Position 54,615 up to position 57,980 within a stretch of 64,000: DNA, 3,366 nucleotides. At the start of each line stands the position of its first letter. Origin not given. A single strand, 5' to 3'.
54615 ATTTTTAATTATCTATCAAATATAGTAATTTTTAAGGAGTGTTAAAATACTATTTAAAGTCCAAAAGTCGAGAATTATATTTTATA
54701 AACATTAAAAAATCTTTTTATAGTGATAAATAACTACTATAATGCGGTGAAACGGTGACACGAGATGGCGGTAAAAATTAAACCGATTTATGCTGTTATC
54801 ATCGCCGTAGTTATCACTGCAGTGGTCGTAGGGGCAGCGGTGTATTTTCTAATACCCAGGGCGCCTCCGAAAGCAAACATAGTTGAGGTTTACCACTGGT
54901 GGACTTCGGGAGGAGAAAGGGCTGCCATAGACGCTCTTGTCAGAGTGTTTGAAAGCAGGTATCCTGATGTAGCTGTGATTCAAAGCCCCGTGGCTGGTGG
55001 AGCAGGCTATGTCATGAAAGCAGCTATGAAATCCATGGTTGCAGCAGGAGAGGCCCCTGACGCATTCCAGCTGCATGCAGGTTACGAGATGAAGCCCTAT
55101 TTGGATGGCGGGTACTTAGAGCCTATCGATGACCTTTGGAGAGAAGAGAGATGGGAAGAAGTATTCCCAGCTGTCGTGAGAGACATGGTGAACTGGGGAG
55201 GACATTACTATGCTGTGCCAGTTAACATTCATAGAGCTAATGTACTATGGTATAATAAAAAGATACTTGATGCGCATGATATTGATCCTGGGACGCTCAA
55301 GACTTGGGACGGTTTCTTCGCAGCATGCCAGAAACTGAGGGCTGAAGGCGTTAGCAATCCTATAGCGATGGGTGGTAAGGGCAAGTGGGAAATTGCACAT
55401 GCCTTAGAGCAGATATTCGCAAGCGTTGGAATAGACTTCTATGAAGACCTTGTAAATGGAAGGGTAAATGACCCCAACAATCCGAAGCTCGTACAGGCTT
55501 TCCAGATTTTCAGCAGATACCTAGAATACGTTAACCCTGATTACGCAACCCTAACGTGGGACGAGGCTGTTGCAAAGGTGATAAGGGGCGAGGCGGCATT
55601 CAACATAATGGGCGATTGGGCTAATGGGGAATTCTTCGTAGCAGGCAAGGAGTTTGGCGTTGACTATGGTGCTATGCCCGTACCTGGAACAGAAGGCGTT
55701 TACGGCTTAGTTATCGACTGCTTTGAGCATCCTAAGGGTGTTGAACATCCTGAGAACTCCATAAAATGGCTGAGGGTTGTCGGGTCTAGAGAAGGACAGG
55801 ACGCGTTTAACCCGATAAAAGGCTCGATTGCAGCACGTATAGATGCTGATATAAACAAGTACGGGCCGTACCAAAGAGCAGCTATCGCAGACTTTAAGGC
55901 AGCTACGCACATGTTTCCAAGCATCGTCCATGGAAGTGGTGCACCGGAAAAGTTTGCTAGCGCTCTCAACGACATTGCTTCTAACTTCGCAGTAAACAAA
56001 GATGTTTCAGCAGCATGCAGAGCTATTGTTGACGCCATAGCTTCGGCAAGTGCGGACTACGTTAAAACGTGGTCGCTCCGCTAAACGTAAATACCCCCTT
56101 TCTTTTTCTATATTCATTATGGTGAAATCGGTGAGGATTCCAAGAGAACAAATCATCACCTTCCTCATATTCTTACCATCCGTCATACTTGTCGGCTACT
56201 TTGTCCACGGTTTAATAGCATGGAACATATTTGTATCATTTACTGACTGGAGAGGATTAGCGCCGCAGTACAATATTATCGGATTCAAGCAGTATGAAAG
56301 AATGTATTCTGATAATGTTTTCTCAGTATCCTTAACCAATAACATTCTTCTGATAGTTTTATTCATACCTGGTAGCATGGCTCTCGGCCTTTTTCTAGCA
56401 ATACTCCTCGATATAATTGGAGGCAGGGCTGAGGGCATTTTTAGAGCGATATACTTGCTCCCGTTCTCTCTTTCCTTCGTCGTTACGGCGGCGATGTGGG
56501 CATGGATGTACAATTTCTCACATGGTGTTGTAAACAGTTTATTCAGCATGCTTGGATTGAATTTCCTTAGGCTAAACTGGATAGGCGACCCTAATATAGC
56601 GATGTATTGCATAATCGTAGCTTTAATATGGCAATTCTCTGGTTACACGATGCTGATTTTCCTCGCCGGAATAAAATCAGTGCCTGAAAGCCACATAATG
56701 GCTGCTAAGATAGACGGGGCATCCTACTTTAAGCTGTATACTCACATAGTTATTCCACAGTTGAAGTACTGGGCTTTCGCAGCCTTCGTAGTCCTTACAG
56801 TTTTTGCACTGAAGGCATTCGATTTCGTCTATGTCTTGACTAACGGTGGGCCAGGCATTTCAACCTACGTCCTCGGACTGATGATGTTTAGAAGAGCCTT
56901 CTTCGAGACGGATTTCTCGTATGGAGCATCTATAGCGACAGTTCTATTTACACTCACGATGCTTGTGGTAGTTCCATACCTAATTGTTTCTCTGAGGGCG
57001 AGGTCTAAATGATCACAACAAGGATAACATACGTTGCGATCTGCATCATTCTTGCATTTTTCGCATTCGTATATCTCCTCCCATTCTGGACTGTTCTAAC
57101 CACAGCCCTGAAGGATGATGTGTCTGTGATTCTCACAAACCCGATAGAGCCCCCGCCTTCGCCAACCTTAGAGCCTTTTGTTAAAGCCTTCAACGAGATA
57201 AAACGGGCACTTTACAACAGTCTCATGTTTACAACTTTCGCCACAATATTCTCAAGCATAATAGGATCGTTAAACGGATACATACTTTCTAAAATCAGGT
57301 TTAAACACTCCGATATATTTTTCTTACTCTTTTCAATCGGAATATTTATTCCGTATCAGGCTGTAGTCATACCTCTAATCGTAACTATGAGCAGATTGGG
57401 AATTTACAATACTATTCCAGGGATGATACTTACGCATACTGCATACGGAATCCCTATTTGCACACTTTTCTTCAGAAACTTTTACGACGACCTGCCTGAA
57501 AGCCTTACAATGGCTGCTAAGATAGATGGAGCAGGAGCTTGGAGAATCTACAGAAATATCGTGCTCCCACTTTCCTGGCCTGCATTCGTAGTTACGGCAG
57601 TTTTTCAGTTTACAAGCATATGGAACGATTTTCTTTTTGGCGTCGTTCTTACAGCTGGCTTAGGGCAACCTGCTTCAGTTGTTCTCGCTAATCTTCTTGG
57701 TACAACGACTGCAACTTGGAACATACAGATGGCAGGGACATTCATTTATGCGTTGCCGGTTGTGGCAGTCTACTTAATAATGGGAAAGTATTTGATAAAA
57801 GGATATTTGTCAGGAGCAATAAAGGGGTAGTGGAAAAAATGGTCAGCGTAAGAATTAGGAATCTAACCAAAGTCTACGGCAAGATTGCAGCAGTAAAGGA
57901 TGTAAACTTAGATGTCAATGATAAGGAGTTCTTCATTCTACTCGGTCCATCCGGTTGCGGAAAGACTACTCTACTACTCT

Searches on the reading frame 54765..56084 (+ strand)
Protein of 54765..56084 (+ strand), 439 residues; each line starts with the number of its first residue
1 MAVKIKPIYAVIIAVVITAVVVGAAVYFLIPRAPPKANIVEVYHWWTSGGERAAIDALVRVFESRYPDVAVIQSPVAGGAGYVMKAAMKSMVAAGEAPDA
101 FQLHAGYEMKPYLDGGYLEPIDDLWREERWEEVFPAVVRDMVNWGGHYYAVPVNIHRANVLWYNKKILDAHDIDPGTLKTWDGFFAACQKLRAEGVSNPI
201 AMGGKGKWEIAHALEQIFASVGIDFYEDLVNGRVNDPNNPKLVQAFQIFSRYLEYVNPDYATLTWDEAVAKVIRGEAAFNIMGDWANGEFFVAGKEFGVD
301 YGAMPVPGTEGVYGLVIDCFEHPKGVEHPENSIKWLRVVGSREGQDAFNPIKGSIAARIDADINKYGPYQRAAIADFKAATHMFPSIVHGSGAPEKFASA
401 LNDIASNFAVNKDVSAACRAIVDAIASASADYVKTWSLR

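Call 20: search_protein_families(library=pfam, proteins=[window:54765-56084:+], max_evalue=0.001)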
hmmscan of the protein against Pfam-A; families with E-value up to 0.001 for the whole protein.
window:54765-56084:+ (439 aa): 2 families
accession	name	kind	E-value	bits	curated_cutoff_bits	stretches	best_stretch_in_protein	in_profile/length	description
PF01547.30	SBP_bac_1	-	2.4e-36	126.8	26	1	52-345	7-306/307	Bacterial extracellular solute-binding protein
PF13416.11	SBP_bac_8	-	9.2e-22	78.6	27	1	85-353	25-257/279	Bacterial extracellular solute-binding protein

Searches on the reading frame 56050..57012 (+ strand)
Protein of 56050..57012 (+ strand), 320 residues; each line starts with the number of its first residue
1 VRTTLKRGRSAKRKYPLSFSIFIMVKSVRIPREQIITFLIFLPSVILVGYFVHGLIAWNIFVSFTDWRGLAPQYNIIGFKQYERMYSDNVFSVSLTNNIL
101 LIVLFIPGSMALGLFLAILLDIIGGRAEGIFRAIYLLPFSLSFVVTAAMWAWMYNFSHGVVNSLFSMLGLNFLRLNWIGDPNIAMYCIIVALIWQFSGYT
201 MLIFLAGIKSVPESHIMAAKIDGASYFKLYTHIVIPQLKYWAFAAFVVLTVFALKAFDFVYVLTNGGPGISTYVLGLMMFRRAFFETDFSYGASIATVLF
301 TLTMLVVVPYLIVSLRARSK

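Call 20: search_protein_families(library=pfam, proteins=[window:56050-57012:+], max_evalue=0.001)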
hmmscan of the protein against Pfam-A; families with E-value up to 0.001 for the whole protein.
window:56050-57012:+ (320 aa): 1 family
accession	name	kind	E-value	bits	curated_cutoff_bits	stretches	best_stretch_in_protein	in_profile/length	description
PF00528.27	BPD_transp_1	-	2e-13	50.9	26.4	1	113-312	5-175/184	Binding-protein-dependent transport system inner membrane component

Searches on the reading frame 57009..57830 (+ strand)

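Call 20: search_protein_families(library=pfam, proteins=[window:57009-57830:+], max_evalue=0.001)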
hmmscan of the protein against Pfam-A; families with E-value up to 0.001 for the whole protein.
window:57009-57830:+ (273 aa): 1 family
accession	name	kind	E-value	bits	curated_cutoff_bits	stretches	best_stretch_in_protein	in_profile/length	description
PF00528.27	BPD_transp_1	-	2.3e-16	60.5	26.4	1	90-258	5-175/184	Binding-protein-dependent transport system inner membrane component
